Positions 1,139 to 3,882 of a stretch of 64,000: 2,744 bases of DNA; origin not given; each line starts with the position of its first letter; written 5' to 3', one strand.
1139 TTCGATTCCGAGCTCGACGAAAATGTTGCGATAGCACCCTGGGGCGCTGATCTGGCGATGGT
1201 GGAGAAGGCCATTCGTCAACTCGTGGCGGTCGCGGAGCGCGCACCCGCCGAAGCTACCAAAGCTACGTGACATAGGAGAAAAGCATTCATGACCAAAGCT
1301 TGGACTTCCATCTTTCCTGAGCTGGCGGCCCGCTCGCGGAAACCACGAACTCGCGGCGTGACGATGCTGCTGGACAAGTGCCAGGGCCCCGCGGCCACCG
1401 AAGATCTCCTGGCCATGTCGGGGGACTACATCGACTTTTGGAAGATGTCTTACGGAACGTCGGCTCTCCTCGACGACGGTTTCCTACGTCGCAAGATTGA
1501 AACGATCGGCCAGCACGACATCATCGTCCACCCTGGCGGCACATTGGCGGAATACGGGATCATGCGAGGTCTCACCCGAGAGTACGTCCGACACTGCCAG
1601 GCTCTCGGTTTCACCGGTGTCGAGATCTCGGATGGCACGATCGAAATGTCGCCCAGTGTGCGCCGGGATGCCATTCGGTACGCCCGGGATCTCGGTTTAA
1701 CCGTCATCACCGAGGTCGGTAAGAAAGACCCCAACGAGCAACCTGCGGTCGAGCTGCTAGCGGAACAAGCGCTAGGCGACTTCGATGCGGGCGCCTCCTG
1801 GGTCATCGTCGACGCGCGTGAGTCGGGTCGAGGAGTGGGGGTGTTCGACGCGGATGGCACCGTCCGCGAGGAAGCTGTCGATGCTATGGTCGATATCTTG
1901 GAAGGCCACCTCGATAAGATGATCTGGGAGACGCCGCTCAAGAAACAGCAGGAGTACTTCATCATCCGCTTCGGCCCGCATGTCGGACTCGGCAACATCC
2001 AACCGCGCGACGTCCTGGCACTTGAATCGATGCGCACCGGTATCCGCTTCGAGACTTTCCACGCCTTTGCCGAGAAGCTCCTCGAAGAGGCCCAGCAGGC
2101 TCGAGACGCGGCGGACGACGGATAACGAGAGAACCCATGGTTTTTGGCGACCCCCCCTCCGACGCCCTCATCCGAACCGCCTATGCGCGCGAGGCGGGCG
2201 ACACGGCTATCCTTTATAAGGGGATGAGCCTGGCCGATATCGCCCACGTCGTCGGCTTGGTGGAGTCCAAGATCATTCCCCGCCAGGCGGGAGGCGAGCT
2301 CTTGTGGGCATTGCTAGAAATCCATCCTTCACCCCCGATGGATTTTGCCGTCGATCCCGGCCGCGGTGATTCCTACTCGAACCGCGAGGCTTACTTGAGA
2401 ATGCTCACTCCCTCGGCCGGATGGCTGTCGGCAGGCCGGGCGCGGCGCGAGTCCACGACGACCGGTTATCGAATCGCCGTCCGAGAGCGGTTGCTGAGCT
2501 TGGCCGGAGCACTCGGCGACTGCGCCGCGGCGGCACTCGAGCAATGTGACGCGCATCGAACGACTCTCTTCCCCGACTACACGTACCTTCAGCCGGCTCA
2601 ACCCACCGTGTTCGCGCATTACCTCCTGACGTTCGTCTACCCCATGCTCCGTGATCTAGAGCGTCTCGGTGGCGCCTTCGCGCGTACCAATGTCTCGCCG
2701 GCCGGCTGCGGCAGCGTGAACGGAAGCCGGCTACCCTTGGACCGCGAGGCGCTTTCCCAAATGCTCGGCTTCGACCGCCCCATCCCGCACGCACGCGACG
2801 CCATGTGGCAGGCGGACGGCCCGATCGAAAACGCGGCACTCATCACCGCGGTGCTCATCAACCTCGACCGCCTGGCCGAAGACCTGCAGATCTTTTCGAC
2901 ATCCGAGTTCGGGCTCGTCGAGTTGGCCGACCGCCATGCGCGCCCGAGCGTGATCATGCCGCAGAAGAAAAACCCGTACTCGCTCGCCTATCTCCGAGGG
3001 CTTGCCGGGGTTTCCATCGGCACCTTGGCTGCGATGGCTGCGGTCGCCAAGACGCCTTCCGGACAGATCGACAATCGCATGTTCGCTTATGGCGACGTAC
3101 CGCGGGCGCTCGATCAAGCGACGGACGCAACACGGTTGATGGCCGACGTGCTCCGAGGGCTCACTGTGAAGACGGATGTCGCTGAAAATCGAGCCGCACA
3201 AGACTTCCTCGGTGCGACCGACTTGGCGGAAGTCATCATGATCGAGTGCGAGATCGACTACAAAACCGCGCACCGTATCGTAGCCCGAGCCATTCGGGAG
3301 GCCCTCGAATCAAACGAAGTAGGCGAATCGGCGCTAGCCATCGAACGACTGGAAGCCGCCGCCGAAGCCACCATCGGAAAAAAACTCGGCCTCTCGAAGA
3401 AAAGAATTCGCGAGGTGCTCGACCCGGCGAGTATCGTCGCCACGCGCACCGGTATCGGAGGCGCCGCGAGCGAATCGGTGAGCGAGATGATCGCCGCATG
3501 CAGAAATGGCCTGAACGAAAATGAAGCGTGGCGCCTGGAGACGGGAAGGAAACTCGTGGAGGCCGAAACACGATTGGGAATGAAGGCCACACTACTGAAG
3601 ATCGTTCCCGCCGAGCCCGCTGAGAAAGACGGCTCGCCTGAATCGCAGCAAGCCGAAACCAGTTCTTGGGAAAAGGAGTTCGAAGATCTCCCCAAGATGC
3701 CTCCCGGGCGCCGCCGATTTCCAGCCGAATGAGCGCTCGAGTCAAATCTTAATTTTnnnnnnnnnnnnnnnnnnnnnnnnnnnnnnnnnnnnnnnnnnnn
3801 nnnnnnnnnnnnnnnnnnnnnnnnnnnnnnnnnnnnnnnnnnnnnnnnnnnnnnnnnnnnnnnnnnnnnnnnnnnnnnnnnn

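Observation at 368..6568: ComA plus two divergent aspartase/fumarase-family lyases plus a fold-II PLP enzyme plus cytochrome c operon: candidate bacterial coenzyme-M-like or organosulfonate biosynthesis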

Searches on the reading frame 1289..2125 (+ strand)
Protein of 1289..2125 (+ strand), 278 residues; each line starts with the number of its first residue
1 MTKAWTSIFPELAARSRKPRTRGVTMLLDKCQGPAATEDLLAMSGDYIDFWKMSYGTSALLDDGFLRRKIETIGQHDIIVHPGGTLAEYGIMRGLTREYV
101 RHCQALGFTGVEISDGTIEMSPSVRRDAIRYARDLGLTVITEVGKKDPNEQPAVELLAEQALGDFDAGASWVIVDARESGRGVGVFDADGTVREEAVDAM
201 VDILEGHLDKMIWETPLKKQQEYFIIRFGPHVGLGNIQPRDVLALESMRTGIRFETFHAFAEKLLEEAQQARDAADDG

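Call 3: search_protein_families(library=pfam, proteins=[window:1289-2125:+], max_evalue=0.01)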
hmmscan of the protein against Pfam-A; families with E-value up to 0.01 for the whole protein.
window:1289-2125:+ (278 aa): 1 family
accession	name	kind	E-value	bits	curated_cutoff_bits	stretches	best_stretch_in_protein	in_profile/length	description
PF02679.21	ComA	-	1.6e-80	270.5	25.2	1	14-253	2-241/243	(2R)-phospho-3-sulfolactate synthase (ComA)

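Call 4: search_protein_families(library=ncbifam, proteins=[window:1289-2125:+], max_evalue=0.01)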
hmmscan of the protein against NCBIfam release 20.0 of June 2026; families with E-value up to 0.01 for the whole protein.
window:1289-2125:+ (278 aa): 1 family
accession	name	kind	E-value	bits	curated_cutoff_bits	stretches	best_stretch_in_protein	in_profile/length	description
TIGR03849.2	arch_ComA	equivalog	9.2e-89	297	280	1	18-257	2-240/241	phosphosulfolactate synthase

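Call 42: find_encoding_contigs(protein=window:1289-2125:+, flank=10000, max_places=10)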
Protein window:1289-2125:+ (278 aa): 7 contigs read that carry it; 4 places shown.
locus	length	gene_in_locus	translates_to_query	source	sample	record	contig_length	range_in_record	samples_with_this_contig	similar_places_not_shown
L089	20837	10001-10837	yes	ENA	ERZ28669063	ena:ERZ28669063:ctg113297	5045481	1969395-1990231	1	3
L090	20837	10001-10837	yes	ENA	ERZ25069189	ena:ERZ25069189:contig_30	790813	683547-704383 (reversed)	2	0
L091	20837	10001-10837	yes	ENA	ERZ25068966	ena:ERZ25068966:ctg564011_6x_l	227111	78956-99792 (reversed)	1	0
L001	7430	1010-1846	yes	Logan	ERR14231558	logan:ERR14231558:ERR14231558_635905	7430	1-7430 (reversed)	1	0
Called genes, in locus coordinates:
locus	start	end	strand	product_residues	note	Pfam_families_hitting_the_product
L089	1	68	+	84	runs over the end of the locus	-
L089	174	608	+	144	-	PF02627:CMD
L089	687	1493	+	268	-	PF00581:Rhodanese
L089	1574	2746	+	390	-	PF01717:Meth_synt_2, PF08267:Meth_synt_1 (faint)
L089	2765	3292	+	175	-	PF02566:OsmC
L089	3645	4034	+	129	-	-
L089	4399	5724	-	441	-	PF01979:Amidohydro_1, PF07969:Amidohydro_3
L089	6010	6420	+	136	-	-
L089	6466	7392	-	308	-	PF13011:LZ_Tnp_IS481 (weak), PF13384:HTH_23, PF01527:HTH_Tnp_1 (weak), PF13518:HTH_28, PF13551:HTH_29, PF13565:HTH_32, PF00665:rve, PF13683:rve_3, +1 more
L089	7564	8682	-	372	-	PF01844:HNH, PF14279:HNH_5 (weak)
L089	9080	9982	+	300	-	PF24830:DUF7714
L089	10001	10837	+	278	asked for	PF02679:ComA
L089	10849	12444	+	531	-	PF00206:Lyase_1, PF14698:ASL_C2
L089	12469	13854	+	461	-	PF00206:Lyase_1, PF10397:ADSL_C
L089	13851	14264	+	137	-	PF13442:Cytochrome_CBB3, PF00034:Cytochrom_C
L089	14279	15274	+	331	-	PF00291:PALP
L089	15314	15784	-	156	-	-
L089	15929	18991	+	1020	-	PF02012:BNR (faint), PF15902:Sortilin-Vps10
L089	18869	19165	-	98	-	-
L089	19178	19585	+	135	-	PF04379:DUF525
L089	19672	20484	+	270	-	-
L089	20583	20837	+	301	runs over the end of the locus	PF00849:PseudoU_synth_2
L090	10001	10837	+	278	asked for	PF02679:ComA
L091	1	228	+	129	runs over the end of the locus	-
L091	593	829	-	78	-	PF01979:Amidohydro_1, PF07969:Amidohydro_3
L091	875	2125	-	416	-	PF00872:Transposase_mut, PF10551:MULE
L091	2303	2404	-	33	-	-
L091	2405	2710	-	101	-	-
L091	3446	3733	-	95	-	-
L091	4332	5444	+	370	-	PF07969:Amidohydro_3 (faint), PF01979:Amidohydro_1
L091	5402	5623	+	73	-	-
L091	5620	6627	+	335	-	PF00872:Transposase_mut, PF10551:MULE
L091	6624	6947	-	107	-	-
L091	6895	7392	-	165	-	PF13011:LZ_Tnp_IS481 (weak), PF13384:HTH_23, PF01527:HTH_Tnp_1 (weak), PF01710:HTH_Tnp_IS630 (faint), PF13518:HTH_28, PF13551:HTH_29, PF13565:HTH_32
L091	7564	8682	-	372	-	PF01844:HNH, PF14279:HNH_5 (weak)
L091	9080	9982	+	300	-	PF24830:DUF7714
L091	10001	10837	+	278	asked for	PF02679:ComA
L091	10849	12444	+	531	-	PF00206:Lyase_1, PF14698:ASL_C2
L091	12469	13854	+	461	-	PF00206:Lyase_1, PF10397:ADSL_C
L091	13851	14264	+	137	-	PF13442:Cytochrome_CBB3, PF00034:Cytochrom_C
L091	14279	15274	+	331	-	PF00291:PALP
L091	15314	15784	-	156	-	-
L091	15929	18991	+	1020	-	PF02012:BNR (faint), PF15902:Sortilin-Vps10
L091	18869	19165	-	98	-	-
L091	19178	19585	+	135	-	PF04379:DUF525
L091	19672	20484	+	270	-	-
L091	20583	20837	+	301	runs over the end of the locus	PF00849:PseudoU_synth_2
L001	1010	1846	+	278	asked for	PF02679:ComA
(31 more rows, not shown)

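Call 46: find_related_loci(query=A3, collection=metagenome_contigs, flank=10000)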
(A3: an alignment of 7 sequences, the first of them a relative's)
Query A3 (390 aa) in metagenome_contigs; peptide patterns used: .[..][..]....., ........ (x = any residue, [..] = any of these).
600 stretches matched a pattern (row limit reached: there are more); 323 encode a relative of the query (tblastn E <= 1e-3); the best 80 are kept; 80 distinct loci.
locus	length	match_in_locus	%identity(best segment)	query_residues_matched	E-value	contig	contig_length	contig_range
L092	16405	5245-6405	91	4-390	0e+0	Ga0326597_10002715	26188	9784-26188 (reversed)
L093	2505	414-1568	91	6-390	0e+0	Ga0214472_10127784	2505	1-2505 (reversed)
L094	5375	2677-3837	79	1-387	0e+0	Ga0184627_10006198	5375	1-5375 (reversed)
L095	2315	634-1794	78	1-387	0e+0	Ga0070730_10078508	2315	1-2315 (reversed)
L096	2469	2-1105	81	22-389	0e+0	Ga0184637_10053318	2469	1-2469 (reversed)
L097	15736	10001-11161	73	1-387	0e+0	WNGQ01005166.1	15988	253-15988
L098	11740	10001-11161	73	1-387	0e+0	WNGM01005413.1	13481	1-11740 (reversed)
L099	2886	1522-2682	73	1-387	0e+0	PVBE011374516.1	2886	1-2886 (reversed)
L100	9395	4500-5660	71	1-387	0e+0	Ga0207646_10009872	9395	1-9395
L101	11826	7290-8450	70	1-387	0e+0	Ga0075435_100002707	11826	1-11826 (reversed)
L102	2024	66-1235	71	1-390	0e+0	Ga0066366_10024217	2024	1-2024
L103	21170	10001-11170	71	1-390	0e+0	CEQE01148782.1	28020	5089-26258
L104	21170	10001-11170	71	1-390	0e+0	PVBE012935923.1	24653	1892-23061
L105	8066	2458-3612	62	4-387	8e-173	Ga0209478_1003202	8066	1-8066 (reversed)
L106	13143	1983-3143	62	1-387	2e-172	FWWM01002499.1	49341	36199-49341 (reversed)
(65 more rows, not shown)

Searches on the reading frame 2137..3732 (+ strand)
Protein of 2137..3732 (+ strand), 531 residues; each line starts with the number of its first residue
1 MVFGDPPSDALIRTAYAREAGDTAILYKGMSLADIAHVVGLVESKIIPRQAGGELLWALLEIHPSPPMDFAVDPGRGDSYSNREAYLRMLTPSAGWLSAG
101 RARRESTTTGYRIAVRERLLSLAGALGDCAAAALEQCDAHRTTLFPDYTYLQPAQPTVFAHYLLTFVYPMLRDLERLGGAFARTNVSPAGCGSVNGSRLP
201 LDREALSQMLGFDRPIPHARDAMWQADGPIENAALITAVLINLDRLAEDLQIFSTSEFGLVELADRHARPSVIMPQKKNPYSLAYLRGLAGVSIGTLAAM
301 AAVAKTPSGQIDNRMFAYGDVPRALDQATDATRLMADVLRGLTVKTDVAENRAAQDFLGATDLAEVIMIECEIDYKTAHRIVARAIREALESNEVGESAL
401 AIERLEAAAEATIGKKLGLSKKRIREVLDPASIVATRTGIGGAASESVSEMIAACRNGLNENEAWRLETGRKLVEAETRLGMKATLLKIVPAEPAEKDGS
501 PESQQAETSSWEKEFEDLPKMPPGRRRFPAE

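Call 3: search_protein_families(library=pfam, proteins=[window:2137-3732:+], max_evalue=0.01)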
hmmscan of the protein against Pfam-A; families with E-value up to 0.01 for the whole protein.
window:2137-3732:+ (531 aa): 2 families
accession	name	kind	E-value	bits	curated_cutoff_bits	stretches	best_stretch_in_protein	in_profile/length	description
PF00206.25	Lyase_1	-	2.1e-33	116.5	27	1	94-292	102-309/312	Lyase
PF14698.11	ASL_C2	-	8.7e-08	32.9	27.3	1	357-435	1-69/69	Argininosuccinate lyase C-terminal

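Call 4: search_protein_families(library=ncbifam, proteins=[window:2137-3732:+], max_evalue=0.01)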
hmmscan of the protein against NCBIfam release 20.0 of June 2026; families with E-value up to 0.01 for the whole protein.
window:2137-3732:+ (531 aa): 12 families
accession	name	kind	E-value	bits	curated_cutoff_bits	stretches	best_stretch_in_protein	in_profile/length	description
NF052535.1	CoM_syn_XcbC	exception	1.2e-169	565.2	575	1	5-484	14-490/495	2-phosphosulfolactate phosphatase XcbC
TIGR00838.1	argH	equivalog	1.8e-76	258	279.5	1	33-458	34-453/455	argininosuccinate lyase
NF002563.0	PRK02186.1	subfamily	7.1e-57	193.3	625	1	20-411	432-824/890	argininosuccinate lyase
NF008964.0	PRK12308.1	equivalog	1.7e-54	185.3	657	1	97-464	103-461/624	argininosuccinate lyase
NF005218.0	PRK06705.1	equivalog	1.1e-47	162.9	883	1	26-484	37-496/502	argininosuccinate lyase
NF005000.0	PRK06389.1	equivalog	5.9e-20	71.8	388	1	27-396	32-393/434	argininosuccinate lyase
NF006500.1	PRK08937.2-4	subfamily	2.1e-12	46.6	626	1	107-382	111-389/448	adenylosuccinate lyase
NF006554.0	PRK09053.1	equivalog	7.2e-12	44.8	595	1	100-434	106-434/453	3-carboxy-cis,cis-muconate cycloisomerase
NF052536.2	CoM_syn_XcbD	exception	4.3e-11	42.2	600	1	93-434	97-432/443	3-sulfopropionylcysteine synthase XcbD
TIGR00928.1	purB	equivalog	1.1e-08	34.4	326.2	1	135-410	129-405/436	adenylosuccinate lyase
TIGR02426.1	protocat_pcaB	equivalog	1.3e-08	34.2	355.75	1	108-302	104-297/338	3-carboxy-cis,cis-muconate cycloisomerase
NF008909.0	PRK12273.1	subfamily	3.6e-05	22.8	510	1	108-395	148-440/474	aspartate ammonia-lyase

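Call 60: search_solved_structures(query=window:2137-3729:+, max_evalue=1e-10)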
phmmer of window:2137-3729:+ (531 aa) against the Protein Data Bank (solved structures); distinct sequences matched with E-value up to 1e-10: 18.
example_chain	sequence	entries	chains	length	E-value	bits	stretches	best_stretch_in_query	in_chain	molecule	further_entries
6rx8_A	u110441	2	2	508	8.2e-48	166.8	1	33-480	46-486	Argininosuccinate lyase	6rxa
6g3d_A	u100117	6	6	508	3.5e-47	164.7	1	33-480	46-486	Argininosuccinate lyase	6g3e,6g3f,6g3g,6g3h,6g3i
1tj7_A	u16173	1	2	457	1.5e-44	156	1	97-397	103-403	Argininosuccinate lyase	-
6iem_A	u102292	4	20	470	6.4e-43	150.6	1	93-455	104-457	Argininosuccinate lyase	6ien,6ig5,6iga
2e9f_A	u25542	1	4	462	2.2e-42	148.9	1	77-410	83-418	Argininosuccinate lyase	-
1u15_A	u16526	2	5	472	4.7e-41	144.5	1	69-457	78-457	Delta crystallin I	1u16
1xwo_A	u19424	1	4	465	3.2e-40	141.7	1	70-456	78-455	Delta crystallin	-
1hy0_A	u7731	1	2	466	3.8e-40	141.5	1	82-457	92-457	DELTA CRYSTALLIN I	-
1k7w_A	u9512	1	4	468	1.3e-39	139.7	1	71-457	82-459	delta 2 crystallin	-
1hy1_A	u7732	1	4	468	2.5e-39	138.8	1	71-453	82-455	DELTA CRYSTALLIN II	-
1tju_A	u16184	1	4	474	8.8e-39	137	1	71-453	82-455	Delta crystallin II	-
1auw_A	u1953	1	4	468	1.1e-38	136.6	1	82-457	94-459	DELTA 2 CRYSTALLIN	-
1aos_A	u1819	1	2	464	1.4e-38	136.3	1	76-408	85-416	ARGININOSUCCINATE LYASE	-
1dcn_A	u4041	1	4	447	1.6e-38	136.1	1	71-409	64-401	DELTA 2 CRYSTALLIN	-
1tjv_A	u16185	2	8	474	1.7e-38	136.1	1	71-453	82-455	Delta crystallin II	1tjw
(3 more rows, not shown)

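Call 67: search_solved_structures(query=window:2137-3729:+, max_evalue=1e-44, show_alignments=3)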
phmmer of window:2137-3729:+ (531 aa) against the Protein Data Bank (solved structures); distinct sequences matched with E-value up to 1e-44: 2.
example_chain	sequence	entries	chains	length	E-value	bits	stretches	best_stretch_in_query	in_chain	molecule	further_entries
6rx8_A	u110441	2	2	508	8.2e-48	166.8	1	33-480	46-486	Argininosuccinate lyase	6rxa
6g3d_A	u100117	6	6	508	3.5e-47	164.7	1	33-480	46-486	Argininosuccinate lyase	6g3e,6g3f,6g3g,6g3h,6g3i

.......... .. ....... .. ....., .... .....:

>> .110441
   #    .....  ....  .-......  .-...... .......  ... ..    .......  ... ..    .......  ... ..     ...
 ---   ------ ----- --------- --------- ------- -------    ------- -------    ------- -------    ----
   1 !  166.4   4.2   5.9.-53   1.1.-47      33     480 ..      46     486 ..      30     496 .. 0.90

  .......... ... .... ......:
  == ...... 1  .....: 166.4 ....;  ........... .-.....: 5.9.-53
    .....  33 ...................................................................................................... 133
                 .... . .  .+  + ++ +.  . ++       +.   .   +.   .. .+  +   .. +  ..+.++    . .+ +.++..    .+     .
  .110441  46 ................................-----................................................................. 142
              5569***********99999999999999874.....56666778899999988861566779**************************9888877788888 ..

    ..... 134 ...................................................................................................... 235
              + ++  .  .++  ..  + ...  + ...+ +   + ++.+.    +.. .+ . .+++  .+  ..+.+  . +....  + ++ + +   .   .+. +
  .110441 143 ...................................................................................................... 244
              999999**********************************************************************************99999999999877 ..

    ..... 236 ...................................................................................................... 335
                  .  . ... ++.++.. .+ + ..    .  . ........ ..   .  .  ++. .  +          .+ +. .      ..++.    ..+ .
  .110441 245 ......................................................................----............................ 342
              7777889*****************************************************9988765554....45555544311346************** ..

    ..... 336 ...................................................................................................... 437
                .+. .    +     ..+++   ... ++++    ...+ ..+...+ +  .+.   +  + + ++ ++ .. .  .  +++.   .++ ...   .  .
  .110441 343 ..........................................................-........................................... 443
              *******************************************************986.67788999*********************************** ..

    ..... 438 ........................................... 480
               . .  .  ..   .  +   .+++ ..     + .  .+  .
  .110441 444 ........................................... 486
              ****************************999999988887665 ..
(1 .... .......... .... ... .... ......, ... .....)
